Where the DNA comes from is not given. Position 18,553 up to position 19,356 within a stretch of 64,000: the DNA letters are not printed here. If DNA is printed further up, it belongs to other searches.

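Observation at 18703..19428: RNase P RNA (rnpB) begins inside the 3' end of the RNase HI-like ORF, which reads ~135 nt through rnpB P1-P4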

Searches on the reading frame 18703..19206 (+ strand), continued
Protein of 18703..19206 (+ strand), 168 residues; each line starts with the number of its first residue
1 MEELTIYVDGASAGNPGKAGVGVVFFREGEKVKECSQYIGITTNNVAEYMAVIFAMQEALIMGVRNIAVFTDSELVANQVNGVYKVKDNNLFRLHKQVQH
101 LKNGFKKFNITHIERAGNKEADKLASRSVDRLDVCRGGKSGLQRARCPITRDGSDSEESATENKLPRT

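Call 12: find_related_loci(query=A1, collection=genome_contigs, flank=2500)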
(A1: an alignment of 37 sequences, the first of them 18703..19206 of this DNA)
Query A1 (168 aa) in genome_contigs; peptide patterns used: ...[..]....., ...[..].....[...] (x = any residue, [..] = any of these).
600 stretches matched a pattern (row limit reached: there are more); 531 encode a relative of the query (tblastn E <= 1e-3); the best 80 are kept; 80 distinct loci.
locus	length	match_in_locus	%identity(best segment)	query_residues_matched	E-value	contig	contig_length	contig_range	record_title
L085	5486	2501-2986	47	1-159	2e-39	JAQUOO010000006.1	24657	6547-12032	MAG: Candidatus Omnitrophota bacterium isolate STD1_202 NODE_4323_length_24657_cov_4.540359_Sandtown_D1, whole genome sh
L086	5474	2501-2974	44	1-148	9e-39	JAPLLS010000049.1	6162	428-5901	MAG: Candidatus Omnitrophota bacterium isolate LacPavin_0920_SED3_MAG_47_10 LacPavin_0920_SED3_scaffold_2636387, whole g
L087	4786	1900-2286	49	1-129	2e-37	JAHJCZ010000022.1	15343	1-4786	MAG: Candidatus Omnitrophota bacterium isolate Modern_marine.mb.324 Modern_marine.mb.324_k141_348626, whole genome shotg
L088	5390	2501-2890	50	2-131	2e-36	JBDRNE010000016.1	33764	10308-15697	MAG: Candidatus Omnitrophota bacterium isolate MEGAHIT-group-1.87 k141_41174, whole genome shotgun sequence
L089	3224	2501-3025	41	7-166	8e-35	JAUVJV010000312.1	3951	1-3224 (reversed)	MAG: Candidatus Eisenbacteria bacterium isolate CSMAG_463 CSMAG_463_k127_1726845_length_3951_cov_16.0000, whole genome s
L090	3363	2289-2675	51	1-128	8e-35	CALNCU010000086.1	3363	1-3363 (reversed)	MAG TPA_asm: uncultured Armatimonadetes bacterium isolate SRR1561993_bin.101_CONCOCT_v1.1_MAG genome assembly, contig: E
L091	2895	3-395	47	2-131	4e-34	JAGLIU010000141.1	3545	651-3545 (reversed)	MAG: Candidatus Omnitrophota bacterium isolate RS_3_17 ROV157_3.bin.17.fa_141, whole genome shotgun sequence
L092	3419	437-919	40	6-160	1e-33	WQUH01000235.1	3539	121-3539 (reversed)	MAG: Proteobacteria bacterium isolate Cu122P5bin24 JGI20166J26741_11909585, whole genome shotgun sequence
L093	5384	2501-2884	46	4-130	1e-29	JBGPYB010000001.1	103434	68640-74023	MAG: Vicinamibacteria bacterium isolate OBJ1_062018_090_23 k141_387183_length_103434_cov_12.7621, whole genome shotgun s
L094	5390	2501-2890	45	2-130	2e-32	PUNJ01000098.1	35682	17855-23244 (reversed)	MAG: Chloroflexi bacterium isolate B1Sed10_194 B1-Sed10-C857, whole genome shotgun sequence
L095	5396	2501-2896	46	3-133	3e-32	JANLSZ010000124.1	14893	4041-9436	MAG: Vicinamibacteria bacterium isolate OTE_25_metabat_270 OTE_25_k141_354591, whole genome shotgun sequence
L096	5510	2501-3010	39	6-163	3e-32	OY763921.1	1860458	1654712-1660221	MAG: Thermodesulfobacteriota bacterium isolate 558d1e46-7206-424d-903a-c7a0170f7b97 genome assembly, chromosome: 1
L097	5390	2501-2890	45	2-130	1e-31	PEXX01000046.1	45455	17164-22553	MAG: Candidatus Kuenenbacteria bacterium CG08_land_8_20_14_0_20_37_23 CG08_land_8_20_14_0.20_scaffold_169_c, whole genom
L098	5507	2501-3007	40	3-155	8e-32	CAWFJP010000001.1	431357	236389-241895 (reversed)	MAG: uncultured delta proteobacterium isolate MFD02242.bin.2.64 genome assembly, contig: contig_1146, whole genome shotg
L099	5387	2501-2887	43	3-130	3e-31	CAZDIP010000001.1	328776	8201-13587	MAG TPA_asm: uncultured Candidatus Saccharibacteria bacterium isolate SRP342105_co1_325 genome assembly, contig: NODE_19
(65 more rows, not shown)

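Call 18: find_encoding_contigs(protein=P0011, flank=1200, max_places=1)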
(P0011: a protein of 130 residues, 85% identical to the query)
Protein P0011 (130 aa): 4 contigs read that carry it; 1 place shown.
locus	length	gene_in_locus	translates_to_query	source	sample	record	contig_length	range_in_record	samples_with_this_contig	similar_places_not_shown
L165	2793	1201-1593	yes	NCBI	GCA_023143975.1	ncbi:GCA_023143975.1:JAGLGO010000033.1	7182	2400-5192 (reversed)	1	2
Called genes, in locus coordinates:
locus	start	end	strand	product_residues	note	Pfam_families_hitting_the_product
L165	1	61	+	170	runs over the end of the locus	PF00156:Pribosyltran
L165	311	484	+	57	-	-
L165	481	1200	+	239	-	PF24481:CT398_CC, PF02591:Zn_ribbon_9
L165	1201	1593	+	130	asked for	PF00075:RNase_H, PF13456:RVT_3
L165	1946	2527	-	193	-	PF01467:CTP_transf_like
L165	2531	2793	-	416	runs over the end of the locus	PF00171:Aldedh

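Call 19: find_encoding_contigs(protein=P0018, flank=1200, max_places=1)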
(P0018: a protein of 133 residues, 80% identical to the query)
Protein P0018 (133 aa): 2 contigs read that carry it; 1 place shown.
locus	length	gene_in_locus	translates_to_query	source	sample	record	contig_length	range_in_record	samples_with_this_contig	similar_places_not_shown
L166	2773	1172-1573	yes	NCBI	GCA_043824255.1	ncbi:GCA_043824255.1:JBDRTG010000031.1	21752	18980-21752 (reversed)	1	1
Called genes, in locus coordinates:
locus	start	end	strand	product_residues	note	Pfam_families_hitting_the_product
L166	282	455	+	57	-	-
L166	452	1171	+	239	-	PF24481:CT398_CC, PF02591:Zn_ribbon_9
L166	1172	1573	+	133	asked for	PF00075:RNase_H, PF13456:RVT_3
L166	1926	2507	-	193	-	PF01467:CTP_transf_like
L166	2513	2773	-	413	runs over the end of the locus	PF00171:Aldedh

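Call 20: find_encoding_contigs(protein=P0012, flank=1200, max_places=1)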
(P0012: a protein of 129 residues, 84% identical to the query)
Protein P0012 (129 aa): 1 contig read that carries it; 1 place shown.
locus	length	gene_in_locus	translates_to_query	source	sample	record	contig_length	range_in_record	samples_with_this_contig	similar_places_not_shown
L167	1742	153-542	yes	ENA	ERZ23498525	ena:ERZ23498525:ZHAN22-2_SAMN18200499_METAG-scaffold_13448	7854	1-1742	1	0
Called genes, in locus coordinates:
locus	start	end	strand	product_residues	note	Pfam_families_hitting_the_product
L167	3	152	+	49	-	?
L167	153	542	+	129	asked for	PF00075:RNase_H, PF13456:RVT_3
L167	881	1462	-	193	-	PF01467:CTP_transf_like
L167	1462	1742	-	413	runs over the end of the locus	PF00171:Aldedh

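Call 21: find_encoding_contigs(protein=P0007, flank=1200, max_places=1)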
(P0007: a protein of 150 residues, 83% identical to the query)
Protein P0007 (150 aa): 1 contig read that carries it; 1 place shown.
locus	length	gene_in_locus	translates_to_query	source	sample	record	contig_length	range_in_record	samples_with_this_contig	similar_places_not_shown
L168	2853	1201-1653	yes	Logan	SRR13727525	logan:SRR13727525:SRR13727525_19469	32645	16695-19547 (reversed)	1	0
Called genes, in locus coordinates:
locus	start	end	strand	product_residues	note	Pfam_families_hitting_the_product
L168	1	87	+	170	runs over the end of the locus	PF00156:Pribosyltran, PF14681:UPRTase (faint)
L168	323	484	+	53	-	-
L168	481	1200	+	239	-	PF24481:CT398_CC, PF02591:Zn_ribbon_9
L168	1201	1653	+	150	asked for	PF00075:RNase_H, PF13456:RVT_3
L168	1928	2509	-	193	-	PF01467:CTP_transf_like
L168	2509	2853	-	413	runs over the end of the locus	PF00171:Aldedh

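Call 22: find_encoding_contigs(protein=P0014, flank=1200, max_places=1)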
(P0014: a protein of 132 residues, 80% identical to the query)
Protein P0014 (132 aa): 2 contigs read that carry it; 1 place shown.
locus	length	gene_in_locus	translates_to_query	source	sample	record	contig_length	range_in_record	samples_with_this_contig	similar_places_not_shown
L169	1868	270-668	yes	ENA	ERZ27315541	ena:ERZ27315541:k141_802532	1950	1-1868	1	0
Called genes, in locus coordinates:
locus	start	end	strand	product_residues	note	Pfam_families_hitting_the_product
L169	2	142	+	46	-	?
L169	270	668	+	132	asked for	PF00075:RNase_H, PF13456:RVT_3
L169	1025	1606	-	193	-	PF01467:CTP_transf_like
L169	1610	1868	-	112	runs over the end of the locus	?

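Call 23: find_encoding_contigs(protein=P0006, flank=1200, max_places=1)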
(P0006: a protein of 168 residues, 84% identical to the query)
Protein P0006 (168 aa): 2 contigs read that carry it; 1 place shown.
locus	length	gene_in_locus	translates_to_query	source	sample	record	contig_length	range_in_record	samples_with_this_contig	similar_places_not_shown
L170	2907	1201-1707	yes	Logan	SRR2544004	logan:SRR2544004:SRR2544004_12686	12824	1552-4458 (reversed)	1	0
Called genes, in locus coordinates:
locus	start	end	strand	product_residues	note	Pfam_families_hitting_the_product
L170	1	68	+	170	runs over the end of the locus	PF00156:Pribosyltran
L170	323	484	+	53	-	-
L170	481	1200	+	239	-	PF24481:CT398_CC, PF02591:Zn_ribbon_9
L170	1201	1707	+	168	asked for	PF00075:RNase_H, PF13456:RVT_3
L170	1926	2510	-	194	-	PF01467:CTP_transf_like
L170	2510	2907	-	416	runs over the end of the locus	PF00171:Aldedh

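Call 49: predict_structure(alignment_id=A1)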
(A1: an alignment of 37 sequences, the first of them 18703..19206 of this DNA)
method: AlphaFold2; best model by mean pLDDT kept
length: 168 residues; sequences in the alignment: 37
mean_pLDDT: 83.0   pTM: 0.76
mean pLDDT of the five models: 83.0, 82.6, 81.9, 81.9, 81.8
residues with pLDDT >= 90: 122; 70-90: 7; 50-70: 7; < 50: 32
segments of 3 or more residues with pLDDT < 50: 137-168
pLDDT, mean of each block of 10 residues (from residue 1): 92 93 96 94 97 98 96 98 95 97 97 96 92 53 36 38 36
secondary structure, 60 per line:
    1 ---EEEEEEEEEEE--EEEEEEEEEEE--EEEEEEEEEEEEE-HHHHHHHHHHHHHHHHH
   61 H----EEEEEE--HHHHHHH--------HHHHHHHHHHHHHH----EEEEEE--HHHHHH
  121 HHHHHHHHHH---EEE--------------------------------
elements in order: E4-14 E17-27 E30-42 H44-61 E66-71 H74-80 H89-102 E107-112 H115-130 E134-136
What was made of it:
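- On Type-1 ribonuclease H (RNase HI; Pfam PF00075/PF13456): AF2 pLDDT above 90 for residues 1-130 (call 49).
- On Dual-function coding/non-coding RNA: The tail is modelled as disordered (call 49).
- Tail: pLDDT below 50 for residues 137-168 (call 49). pLDDT is below 50 (call 49). The model of the fold is confident (call 49).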

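Call 54: fold_search(model_id=the predicted structure, library=pdb)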
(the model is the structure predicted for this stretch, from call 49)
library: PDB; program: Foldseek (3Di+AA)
matches with E <= 10: 1153; with E <= 0.001: 361
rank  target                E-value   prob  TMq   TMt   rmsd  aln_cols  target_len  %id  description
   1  4e19_B                2.2e-16  1.00  0.75  0.95   0.8       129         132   41  Crystal structure of RNase H1 from halophilic archaeon Halobacterium salinarum NRC-1 (released 2013-03-06)
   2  4e19_A                5.6e-16  1.00  0.75  0.94   1.1       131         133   40  Crystal structure of RNase H1 from halophilic archaeon Halobacterium salinarum NRC-1 (released 2013-03-06)
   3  3hst_D                6.3e-15  1.00  0.73  0.93   1.1       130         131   40  N-Terminal RNASE H domain of rv2228c from mycobacterium tuberculosis as a fusion protein with maltose binding protein (released 2010-04-28)
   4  3hst_B                6.3e-15  1.00  0.74  0.89   1.2       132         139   39  N-Terminal RNASE H domain of rv2228c from mycobacterium tuberculosis as a fusion protein with maltose binding protein (released 2010-04-28)
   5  3u3g_A                9.2e-15  1.00  0.73  0.88   1.6       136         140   41  Structure of LC11-RNase H1 Isolated from Compost by Metagenomic Approach: Insight into the Structural Bases for Unusua (released 2012-03-07)
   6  4h8k_A                4.7e-14  1.00  0.72  0.87   1.6       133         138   41  Crystal structure of LC11-RNase H1 in complex with RNA/DNA hybrid (released 2013-09-25)
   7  3aly_A                6.4e-12  1.00  0.71  0.84   1.6       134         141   33  Crystal Structure of RNase HI from Sulfolobus tokodaii with C-terminal deletion (released 2011-06-22)
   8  1wsj_C                1.5e-11  1.00  0.66  0.73   6.9       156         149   22  Crystal structure of E.coli RNase HI active site mutant (K87A/H124A) (released 2004-11-23)
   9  2z1h                  1.6e-11  1.00  0.64  0.69   7.1       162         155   22  Crystal structure of E.coli RNase HI surface charged mutant(Q4R/T92K/Q105K/Q113R/Q115K/N143K/T145K) (released 2007-11-13)
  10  3h08_A                1.7e-11  1.00  0.65  0.78   3.2       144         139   27  Crystal structure of the Ribonuclease H1 from Chlorobium tepidum (released 2009-05-12)
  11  2ehg                  2.1e-11  1.00  0.70  0.79   1.6       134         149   30  Crystal structure of hyperthermophilic archaeal RNase HI (released 2007-09-11)
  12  2z1j                  2.1e-11  1.00  0.66  0.73   3.3       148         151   25  Crystal structure of E.coli RNase HI surface charged mutant(Q4R/T40E/Q72H/Q76K/Q80E/T92K/Q105K/Q113R/Q115K/N143K/T145K) (released 2007-11-13)
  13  2z1g                  2.2e-11  1.00  0.67  0.72   2.6       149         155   23  Crystal structure of E.coli RNase HI surface charged mutant(Q4R/T40E/Q72H/Q76K/Q80E/T92K/Q105K) (released 2007-11-13)
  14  1f21                  2.4e-11  1.00  0.65  0.71   6.8       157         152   22  DIVALENT METAL COFACTOR BINDING IN THE KINETIC FOLDING TRAJECTORY OF E. COLI RIBONUCLEASE HI (released 2000-12-06)
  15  3h08_B                2.7e-11  1.00  0.63  0.74   3.5       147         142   26  Crystal structure of the Ribonuclease H1 from Chlorobium tepidum (released 2009-05-12)
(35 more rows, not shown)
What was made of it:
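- On Type-1 ribonuclease H (RNase HI; Pfam PF00075/PF13456): Foldseek 4e19 TM 0.95 and rmsd 0.8 A; 3hst TM 0.93 (call 54).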

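Call 63: find_encoding_contigs(protein=P0025, flank=1500, max_places=1)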
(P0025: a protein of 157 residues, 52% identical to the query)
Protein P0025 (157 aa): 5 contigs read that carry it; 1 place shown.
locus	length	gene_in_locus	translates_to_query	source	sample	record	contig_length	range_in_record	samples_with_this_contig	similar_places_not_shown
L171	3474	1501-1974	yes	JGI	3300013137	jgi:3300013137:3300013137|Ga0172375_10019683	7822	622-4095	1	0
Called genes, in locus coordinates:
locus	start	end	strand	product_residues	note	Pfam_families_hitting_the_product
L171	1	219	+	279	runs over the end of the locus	?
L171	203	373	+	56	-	-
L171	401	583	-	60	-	-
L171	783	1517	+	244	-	PF02591:Zn_ribbon_9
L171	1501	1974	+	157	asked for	PF00075:RNase_H, PF13456:RVT_3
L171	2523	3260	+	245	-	PF20772:TACO1_YebC_N, PF01709:Transcrip_reg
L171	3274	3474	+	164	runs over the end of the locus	PF02075:RuvC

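Call 64: find_encoding_contigs(protein=P0064, flank=1500, max_places=1)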
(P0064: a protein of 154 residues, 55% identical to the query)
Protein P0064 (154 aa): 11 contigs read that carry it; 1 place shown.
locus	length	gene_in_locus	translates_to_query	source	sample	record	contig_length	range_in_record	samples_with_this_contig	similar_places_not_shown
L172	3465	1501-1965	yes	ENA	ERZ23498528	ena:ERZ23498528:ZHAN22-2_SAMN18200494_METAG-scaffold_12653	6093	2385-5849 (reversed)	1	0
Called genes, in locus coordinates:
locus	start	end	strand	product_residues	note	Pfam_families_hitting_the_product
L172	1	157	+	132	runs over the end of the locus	?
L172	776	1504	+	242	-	PF02591:Zn_ribbon_9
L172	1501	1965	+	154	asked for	PF00075:RNase_H, PF13456:RVT_3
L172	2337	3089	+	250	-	PF20772:TACO1_YebC_N, PF01709:Transcrip_reg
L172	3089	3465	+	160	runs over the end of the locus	PF02075:RuvC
